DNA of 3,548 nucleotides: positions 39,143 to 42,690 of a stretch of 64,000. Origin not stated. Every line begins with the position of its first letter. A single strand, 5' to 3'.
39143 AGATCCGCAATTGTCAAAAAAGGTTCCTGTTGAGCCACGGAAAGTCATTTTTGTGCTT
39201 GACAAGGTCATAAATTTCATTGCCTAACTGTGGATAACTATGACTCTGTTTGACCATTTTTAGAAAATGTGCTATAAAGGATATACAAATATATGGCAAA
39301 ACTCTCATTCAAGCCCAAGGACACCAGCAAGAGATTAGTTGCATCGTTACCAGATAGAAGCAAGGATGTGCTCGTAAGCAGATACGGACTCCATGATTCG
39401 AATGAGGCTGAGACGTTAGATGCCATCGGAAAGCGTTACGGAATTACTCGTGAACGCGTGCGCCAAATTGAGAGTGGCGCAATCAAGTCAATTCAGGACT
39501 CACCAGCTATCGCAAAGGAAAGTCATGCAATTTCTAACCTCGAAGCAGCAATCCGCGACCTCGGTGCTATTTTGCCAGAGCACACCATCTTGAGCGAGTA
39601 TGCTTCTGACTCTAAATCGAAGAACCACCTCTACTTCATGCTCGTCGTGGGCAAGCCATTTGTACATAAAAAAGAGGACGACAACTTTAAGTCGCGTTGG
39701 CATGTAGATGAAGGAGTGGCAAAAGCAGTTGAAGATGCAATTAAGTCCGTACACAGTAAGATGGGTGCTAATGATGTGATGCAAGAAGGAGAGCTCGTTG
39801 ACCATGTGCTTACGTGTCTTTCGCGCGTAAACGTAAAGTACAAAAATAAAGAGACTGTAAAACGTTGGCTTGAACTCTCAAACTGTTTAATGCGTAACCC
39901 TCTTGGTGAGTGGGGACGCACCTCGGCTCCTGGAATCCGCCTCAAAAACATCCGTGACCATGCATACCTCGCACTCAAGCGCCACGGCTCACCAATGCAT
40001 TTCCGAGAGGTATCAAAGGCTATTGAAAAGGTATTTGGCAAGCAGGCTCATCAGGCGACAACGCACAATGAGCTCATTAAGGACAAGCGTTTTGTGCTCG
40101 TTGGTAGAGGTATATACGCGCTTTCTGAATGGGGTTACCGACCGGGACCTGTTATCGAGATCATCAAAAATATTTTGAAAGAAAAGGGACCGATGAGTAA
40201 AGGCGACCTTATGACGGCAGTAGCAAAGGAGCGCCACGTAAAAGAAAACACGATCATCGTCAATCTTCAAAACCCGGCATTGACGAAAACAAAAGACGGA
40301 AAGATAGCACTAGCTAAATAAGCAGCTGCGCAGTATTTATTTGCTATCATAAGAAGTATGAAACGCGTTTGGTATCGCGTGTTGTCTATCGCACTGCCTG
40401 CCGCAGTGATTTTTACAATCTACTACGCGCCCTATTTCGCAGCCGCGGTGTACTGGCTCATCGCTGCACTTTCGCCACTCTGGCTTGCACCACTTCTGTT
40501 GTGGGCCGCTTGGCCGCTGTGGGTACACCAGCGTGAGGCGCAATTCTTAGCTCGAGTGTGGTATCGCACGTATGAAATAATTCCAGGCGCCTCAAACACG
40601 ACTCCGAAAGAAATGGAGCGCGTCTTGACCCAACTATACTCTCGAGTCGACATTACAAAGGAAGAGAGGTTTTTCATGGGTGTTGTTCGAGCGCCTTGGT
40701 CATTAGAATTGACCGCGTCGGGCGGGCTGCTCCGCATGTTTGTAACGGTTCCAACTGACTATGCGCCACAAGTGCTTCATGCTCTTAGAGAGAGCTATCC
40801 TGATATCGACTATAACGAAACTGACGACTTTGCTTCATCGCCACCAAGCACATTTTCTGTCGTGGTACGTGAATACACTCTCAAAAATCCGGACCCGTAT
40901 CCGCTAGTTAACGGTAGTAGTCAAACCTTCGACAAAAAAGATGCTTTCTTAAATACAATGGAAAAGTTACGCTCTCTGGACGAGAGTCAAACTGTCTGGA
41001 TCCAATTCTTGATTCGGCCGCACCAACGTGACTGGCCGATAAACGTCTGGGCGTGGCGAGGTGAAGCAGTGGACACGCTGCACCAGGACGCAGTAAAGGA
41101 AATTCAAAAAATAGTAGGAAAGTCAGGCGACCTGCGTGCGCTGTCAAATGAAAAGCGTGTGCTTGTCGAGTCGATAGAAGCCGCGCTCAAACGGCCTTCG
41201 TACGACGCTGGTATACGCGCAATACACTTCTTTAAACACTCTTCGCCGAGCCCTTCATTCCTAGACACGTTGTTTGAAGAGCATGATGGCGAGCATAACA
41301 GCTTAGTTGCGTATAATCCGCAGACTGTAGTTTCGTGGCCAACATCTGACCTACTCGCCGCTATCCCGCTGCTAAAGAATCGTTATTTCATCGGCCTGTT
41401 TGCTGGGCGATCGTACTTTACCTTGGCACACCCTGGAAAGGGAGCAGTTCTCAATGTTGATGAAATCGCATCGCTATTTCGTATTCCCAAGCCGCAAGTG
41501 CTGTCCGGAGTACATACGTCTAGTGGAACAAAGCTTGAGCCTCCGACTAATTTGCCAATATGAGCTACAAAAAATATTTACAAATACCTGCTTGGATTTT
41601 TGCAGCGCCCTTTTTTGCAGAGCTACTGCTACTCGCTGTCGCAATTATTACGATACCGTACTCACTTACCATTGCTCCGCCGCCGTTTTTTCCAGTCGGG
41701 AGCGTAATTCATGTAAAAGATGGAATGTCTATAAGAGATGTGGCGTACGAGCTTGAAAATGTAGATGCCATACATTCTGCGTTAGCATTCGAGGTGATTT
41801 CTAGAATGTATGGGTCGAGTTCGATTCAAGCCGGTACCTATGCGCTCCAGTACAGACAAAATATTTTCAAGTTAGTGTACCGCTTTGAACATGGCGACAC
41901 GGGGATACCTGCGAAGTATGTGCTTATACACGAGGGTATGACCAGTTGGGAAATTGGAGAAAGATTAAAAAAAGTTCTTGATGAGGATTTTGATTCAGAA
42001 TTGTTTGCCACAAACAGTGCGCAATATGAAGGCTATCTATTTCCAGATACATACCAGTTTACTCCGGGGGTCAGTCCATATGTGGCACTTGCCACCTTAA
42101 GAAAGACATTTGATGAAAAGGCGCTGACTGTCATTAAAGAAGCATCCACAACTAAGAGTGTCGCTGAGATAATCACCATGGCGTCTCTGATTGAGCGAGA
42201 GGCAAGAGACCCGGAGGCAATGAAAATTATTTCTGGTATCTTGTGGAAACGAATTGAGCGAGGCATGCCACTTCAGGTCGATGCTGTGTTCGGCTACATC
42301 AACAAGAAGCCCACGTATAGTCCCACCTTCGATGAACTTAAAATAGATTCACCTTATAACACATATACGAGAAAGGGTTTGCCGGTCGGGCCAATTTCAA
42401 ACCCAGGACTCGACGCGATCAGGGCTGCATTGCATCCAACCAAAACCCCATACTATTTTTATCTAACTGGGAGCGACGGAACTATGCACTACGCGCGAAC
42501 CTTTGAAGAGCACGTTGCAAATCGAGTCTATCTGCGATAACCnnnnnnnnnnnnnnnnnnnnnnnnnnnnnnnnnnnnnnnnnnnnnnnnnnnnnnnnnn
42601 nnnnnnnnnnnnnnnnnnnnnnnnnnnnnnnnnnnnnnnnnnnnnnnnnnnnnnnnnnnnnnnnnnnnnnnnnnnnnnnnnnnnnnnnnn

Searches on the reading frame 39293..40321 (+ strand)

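Call 88: search_protein_families(library=pfam, proteins=[window:39293-40321:+], max_evalue=0.00001)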
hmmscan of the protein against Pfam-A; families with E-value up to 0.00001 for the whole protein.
window:39293-40321:+ (342 aa): 2 families
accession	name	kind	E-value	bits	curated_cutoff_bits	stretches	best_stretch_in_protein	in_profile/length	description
PF04545.22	Sigma70_r4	-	2.7e-13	49.6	24.1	1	17-68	3-49/50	Sigma-70, region 4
PF05066.19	HARE-HTH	-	3e-06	28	25.9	0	222-280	5-71/71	HB1, ASXL, restriction endonuclease HTH domain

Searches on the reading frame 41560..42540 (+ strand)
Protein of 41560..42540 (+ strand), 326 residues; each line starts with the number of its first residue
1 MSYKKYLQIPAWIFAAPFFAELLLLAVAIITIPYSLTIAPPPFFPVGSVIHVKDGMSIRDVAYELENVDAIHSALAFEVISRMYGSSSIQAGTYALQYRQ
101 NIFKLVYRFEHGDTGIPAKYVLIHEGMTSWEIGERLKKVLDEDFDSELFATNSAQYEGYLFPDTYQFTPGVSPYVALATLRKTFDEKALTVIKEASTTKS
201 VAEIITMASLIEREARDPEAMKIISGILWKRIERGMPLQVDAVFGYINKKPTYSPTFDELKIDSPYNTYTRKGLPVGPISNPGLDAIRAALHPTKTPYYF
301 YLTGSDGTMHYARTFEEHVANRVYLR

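Call 88: search_protein_families(library=pfam, proteins=[window:41560-42540:+], max_evalue=0.00001)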
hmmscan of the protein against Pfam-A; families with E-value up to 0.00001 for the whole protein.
window:41560-42540:+ (326 aa): 1 family
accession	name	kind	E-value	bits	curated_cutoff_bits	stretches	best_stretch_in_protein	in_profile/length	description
PF02618.21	YceG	-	2.2e-68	231.2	32.4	1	50-321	1-272/275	YceG-like family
